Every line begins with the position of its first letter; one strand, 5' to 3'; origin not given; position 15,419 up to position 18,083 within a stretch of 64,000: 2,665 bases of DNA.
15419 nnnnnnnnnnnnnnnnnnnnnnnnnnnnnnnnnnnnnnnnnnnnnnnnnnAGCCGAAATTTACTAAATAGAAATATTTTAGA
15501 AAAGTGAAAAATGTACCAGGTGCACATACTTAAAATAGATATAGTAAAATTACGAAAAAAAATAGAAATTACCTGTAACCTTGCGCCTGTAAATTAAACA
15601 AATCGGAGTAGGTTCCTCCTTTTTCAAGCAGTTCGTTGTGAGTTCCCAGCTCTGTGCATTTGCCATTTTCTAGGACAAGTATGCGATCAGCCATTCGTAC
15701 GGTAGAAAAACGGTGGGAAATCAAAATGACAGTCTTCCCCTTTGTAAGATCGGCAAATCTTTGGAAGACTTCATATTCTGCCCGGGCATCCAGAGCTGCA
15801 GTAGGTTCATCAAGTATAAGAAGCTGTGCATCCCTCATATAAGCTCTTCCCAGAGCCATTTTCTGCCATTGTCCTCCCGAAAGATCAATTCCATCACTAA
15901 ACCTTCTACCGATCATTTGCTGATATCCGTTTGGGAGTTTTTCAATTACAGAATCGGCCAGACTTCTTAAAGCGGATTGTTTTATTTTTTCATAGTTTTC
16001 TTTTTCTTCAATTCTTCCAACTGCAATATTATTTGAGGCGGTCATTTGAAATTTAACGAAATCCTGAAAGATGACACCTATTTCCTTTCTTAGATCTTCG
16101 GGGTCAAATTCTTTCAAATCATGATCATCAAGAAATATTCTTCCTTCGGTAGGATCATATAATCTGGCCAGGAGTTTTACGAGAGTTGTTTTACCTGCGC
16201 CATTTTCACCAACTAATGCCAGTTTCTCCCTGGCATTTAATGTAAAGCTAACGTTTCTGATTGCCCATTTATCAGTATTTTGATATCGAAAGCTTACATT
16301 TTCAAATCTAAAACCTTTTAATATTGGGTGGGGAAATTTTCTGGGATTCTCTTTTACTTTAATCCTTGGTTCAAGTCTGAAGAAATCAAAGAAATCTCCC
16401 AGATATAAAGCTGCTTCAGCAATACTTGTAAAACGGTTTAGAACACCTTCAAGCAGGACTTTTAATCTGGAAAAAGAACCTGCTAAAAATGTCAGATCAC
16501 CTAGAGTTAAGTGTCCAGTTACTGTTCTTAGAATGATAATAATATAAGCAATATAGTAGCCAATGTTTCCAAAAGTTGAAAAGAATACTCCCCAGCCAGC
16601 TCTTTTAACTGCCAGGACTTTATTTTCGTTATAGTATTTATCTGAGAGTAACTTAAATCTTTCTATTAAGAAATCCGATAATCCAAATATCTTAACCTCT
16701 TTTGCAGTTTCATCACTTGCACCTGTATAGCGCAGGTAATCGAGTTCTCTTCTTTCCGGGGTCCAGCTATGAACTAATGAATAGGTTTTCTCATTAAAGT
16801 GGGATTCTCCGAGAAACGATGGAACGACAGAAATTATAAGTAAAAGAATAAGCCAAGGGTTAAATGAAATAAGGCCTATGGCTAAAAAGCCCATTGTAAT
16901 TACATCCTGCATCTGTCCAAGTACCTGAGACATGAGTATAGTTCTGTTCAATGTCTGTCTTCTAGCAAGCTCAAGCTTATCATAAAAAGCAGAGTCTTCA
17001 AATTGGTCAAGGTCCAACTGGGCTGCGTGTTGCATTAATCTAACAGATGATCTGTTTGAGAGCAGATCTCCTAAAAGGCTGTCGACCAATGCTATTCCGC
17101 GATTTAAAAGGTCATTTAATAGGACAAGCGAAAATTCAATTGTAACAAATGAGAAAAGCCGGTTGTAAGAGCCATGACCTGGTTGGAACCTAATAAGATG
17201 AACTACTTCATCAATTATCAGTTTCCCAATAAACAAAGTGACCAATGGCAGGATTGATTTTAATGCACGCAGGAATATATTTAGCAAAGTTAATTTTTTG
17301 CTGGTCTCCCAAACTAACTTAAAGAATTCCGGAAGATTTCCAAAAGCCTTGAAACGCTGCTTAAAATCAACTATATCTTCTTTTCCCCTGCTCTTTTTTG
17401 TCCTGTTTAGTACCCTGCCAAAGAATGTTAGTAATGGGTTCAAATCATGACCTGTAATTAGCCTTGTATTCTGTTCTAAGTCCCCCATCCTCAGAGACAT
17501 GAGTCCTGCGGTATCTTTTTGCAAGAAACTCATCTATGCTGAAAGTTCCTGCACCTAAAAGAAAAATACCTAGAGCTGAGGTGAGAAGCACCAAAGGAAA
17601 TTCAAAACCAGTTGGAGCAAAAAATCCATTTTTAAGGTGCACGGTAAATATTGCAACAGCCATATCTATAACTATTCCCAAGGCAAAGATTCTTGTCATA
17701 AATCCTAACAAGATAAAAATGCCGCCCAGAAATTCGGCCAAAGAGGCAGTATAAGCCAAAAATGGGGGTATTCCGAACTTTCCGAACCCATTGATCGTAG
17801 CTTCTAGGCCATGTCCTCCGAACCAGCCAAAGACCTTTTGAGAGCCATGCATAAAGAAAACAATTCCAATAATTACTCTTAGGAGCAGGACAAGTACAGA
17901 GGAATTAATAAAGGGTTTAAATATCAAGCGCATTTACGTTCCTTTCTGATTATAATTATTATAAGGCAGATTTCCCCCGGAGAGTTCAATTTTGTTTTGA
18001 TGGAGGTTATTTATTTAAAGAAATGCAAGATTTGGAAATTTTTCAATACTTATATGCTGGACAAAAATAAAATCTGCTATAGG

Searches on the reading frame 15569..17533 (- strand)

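Call 3: search_protein_families(library=pfam, proteins=[window:15569-17533:-])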
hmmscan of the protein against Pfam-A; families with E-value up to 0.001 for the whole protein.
window:15569-17533:- (654 aa): 5 families
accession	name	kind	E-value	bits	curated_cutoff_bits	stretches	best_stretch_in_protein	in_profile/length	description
PF00005.33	ABC_tran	-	1.5e-33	116.8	25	1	426-579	2-137/137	ABC transporter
PF13304.12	AAA_21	-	1.9e-07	31.9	27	0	439-461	3-25/304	AAA domain, putative AbiEii toxin, Type IV TA system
PF02463.25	SMC_N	-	1.8e-05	24.7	40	0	550-620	136-210/220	RecF/RecN/SMC N terminal domain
PF13175.12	AAA_15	-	4.7e-05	23.6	32.1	1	433-532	20-117/374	AAA ATPase domain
PF13401.12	AAA_22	-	0.0001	23.1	27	0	438-490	8-59/130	AAA domain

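Call 4: search_protein_families(library=ncbifam, proteins=[window:15569-17533:-])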
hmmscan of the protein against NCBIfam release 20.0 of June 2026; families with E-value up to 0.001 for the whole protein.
window:15569-17533:- (654 aa): 188 families (the best 25 are shown)
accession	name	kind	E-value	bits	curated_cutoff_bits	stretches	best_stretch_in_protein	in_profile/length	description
TIGR02203.1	MsbA_lipidA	equivalog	3e-76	257.1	602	1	203-650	128-570/572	lipid A export permease/ATP-binding protein MsbA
TIGR02204.1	MsbA_rel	hypoth_equivalog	1.4e-75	255.1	780.4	1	372-649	302-575/576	ABC transporter, permease/ATP-binding protein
TIGR01846.1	type_I_sec_HlyB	subfamily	1.3e-68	231.9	725.55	1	163-650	215-693/694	type I secretion system permease/ATPase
NF010178.0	PRK13657.1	equivalog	3e-68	230.7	733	1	331-648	259-569/588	glucan ABC transporter ATP-binding protein/ permease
NF045513.1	HepA_fam_ABC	equivalog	7.8e-67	226.1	725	1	280-649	246-609/610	heterocyst formation ABC transporter subunit HepA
NF008381.0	PRK11176.1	equivalog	9.4e-67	225.7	867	1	278-650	215-580/582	lipid A ABC transporter ATP-binding protein/permease MsbA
TIGR03375.1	type_I_sec_LssB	subfamily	1.8e-65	221.6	693.1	1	402-638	459-691/696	type I secretion system permease/ATPase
NF052233.1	CphA_assoc_ABC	equivalog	4e-63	213.9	880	1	85-651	188-745/766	cyanophycin metabolism-associated ABC transporter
TIGR03796.1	NHLM_micro_ABC1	equivalog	1.4e-61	208.6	853.3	1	60-646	131-709/710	NHLP family bacteriocin export ABC transporter peptidase/permease/ATPase subunit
TIGR00958.1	3a01208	subfamily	7.4e-60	203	874.6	1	397-645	468-710/711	antigen peptide transporter 2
TIGR01192.1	chvA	subfamily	6.6e-57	193.4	585.4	1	319-646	243-567/585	glucan export ABC transporter ATP-binding protein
TIGR02857.1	CydD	equivalog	7.6e-55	186.8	435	1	404-621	320-529/529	thiol reductant ABC exporter subunit CydD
NF008364.0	PRK11160.1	equivalog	1.4e-53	182.4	630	1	407-646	338-572/575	heme ABC transporter ATP-binding protein/permease CydC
TIGR01842.1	type_I_sec_PrtD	subfamily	6.4e-52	176.8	510.15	1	197-637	112-542/544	type I secretion system permease/ATPase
TIGR03797.1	NHLM_micro_ABC2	equivalog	3e-50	171.5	709.4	1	299-649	342-685/686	NHLP bacteriocin export ABC transporter permease/ATPase subunit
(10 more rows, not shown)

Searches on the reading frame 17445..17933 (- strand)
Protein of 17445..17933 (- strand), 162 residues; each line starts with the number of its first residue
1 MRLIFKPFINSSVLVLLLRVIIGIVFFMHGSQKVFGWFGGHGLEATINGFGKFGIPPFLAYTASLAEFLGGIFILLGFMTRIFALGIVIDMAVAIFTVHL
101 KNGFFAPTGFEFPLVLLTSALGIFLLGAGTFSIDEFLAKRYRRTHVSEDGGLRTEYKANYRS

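Call 3: search_protein_families(library=pfam, proteins=[window:17445-17933:-])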
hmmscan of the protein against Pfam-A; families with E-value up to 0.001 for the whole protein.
window:17445-17933:- (162 aa): 2 families
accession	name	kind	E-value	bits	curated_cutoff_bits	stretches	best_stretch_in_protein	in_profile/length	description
PF07681.17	DoxX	-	1.7e-22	80.3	23.6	1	15-99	2-84/85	DoxX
PF04173.18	DoxD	-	1e-07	32.5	22.7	1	65-143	73-150/167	TQO small subunit DoxD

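Call 4: search_protein_families(library=ncbifam, proteins=[window:17445-17933:-])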
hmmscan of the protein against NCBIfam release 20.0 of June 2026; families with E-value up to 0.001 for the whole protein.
window:17445-17933:- (162 aa): 2 families
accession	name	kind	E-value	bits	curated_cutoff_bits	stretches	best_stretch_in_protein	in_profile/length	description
NF050144.1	matur_HvfX_fam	equivalog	2.8e-18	66.6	80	1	14-106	3-95/165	HvfX family Cu-binding RiPP maturation protein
NF041179.1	TQO_large_DoxD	equivalog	3.2e-05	24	300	1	63-144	86-166/181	thiosulfate:quinone oxidoreductase large subunit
